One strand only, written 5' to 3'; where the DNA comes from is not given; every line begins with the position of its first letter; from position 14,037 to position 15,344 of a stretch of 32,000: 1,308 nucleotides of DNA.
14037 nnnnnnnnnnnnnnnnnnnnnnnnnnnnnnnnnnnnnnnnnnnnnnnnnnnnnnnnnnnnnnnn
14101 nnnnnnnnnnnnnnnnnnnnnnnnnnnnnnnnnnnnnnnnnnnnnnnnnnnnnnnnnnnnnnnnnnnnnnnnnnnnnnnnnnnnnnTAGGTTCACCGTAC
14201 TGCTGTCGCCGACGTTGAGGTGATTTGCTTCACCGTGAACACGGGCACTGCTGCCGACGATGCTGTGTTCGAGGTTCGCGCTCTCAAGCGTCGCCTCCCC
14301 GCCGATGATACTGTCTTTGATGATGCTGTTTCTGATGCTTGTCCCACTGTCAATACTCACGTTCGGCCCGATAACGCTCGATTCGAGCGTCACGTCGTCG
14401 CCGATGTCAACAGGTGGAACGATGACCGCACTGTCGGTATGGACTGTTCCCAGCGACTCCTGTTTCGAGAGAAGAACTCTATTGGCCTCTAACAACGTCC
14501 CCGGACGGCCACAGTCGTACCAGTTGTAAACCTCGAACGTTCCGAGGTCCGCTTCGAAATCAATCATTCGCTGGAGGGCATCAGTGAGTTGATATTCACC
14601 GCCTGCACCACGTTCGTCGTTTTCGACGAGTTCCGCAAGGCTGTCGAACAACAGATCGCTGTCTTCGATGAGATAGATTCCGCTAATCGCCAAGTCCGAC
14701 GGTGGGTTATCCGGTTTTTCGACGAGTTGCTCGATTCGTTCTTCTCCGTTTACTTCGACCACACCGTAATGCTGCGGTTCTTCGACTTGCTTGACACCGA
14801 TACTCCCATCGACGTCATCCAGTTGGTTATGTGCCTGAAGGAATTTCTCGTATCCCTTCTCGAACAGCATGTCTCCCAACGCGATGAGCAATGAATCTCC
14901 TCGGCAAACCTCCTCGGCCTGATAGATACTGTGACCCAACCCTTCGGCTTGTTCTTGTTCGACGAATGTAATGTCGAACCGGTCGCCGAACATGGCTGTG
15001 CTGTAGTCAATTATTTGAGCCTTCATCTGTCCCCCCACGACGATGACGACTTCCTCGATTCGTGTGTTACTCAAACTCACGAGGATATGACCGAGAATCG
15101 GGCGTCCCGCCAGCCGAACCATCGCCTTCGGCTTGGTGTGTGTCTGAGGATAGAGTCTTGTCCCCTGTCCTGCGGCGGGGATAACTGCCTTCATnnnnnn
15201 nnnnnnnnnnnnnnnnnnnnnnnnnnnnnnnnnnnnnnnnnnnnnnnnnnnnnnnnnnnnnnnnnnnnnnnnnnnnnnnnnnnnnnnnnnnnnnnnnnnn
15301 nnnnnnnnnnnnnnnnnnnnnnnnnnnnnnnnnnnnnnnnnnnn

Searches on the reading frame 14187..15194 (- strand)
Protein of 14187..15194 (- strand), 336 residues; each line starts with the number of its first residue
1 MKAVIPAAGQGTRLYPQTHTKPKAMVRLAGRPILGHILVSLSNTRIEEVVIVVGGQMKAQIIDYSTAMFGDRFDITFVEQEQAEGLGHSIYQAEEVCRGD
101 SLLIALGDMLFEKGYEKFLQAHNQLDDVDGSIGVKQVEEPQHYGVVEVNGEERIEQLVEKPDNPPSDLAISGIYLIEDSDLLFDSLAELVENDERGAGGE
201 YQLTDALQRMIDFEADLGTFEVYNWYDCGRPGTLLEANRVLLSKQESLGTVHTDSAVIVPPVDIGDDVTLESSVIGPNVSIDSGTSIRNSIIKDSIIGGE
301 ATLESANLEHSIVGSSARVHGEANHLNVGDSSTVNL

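Call 3: search_protein_families(library=pfam, proteins=[window:14187-15194:-], max_evalue=0.01)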
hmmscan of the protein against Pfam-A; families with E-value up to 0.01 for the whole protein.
window:14187-15194:- (336 aa): 7 families
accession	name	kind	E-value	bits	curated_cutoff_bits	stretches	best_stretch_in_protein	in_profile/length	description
PF00483.29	NTP_transferase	-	1.9e-37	129.6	21.2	1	2-242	1-243/245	Nucleotidyl transferase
PF12804.13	NTP_transf_3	-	6.1e-14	53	27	1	3-123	1-112/160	MobA-like NTP transferase domain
PF25084.1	LbH_EIF2B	-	8.1e-07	29.4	54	1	254-322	20-84/105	EIF2B subunit epsilon LbH domain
PF01128.25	IspD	-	1e-06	29.1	27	1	2-59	2-57/221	2-C-methyl-D-erythritol 4-phosphate cytidylyltransferase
PF24894.1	Hexapep_GlmU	-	0.00015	22.3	23.3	0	250-287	46-83/104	GlmU-like, C-terminal hexapeptide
PF00132.30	Hexapep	-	0.0059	16.7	27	0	273-291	2-20/36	Bacterial transferase hexapeptide (six repeats)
PF25247.1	LbH_GLGC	-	0.0072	16.7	27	0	285-323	6-44/135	GLGC left-handed parallel beta-helix domain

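Call 23: search_protein_families(library=ncbifam, proteins=[window:14187-15194:-], max_evalue=0.00001)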
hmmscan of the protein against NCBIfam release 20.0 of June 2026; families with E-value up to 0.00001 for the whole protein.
window:14187-15194:- (336 aa): 35 families (the best 25 are shown)
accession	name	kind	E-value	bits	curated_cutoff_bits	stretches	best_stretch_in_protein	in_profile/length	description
TIGR01208.1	rmlA_long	equivalog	2.7e-67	227.2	320.25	1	2-336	1-353/353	glucose-1-phosphate thymidylyltransferase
TIGR03992.1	Arch_glmU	subfamily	5.8e-55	186.8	292.1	1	1-331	1-319/393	bifunctional sugar-1-phosphate nucleotidylyltransferase/acetyltransferase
NF041313.1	UDPGP_AglF_Halo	equivalog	7.4e-46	156.5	400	1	1-239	1-232/234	UTP--glucose-1-phosphate uridylyltransferase AglF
NF041173.1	Sug_nt_acttase_Thmprot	equivalog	8.8e-39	133.6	600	1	1-305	1-283/405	bifunctional sugar-1-phosphate nucleotidylyltransferase/acetyltransferase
TIGR01099.1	galU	equivalog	7.3e-36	124.1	326.8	2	72-236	93-260/261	UTP--glucose-1-phosphate uridylyltransferase GalU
NF052502.1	man1P_GTase_Rv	exception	1.1e-31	110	440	1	2-324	2-312/352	mannose-1-phosphate guanylyltransferase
TIGR01173.1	glmU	equivalog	5.8e-27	94.6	366.85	1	1-319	1-323/452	bifunctional UDP-N-acetylglucosamine diphosphorylase/glucosamine-1-phosphate N-acetyltransferase GlmU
NF010934.1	PRK14354.1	equivalog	6.7e-27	94.1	450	1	3-319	2-322/447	bifunctional UDP-N-acetylglucosamine diphosphorylase/glucosamine-1-phosphate N-acetyltransferase GlmU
NF010933.0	PRK14353.1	equivalog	6.2e-22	77.8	505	1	2-302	7-311/453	bifunctional UDP-N-acetylglucosamine diphosphorylase/glucosamine-1-phosphate N-acetyltransferase GlmU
TIGR01207.1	rmlA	equivalog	1.4e-21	76.9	360.65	1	2-241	1-236/286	glucose-1-phosphate thymidylyltransferase RfbA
NF003670.0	PRK05293.1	equivalog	2.3e-21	76.2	470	1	3-250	7-267/382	glucose-1-phosphate adenylyltransferase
NF010940.0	PRK14360.1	equivalog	2.4e-21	75.8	602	1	4-319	5-322/452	bifunctional UDP-N-acetylglucosamine diphosphorylase/glucosamine-1-phosphate N-acetyltransferase GlmU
NF010935.0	PRK14355.1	equivalog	1.1e-20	73.8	718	1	2-329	5-338/459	bifunctional UDP-N-acetylglucosamine diphosphorylase/glucosamine-1-phosphate N-acetyltransferase GlmU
TIGR02091.1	glgC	equivalog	7.6e-20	71.3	424.9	1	3-319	3-339/364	glucose-1-phosphate adenylyltransferase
NF009928.0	PRK13389.1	equivalog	1.1e-19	70.8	548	2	57-231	86-269/302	UTP--glucose-1-phosphate uridylyltransferase GalU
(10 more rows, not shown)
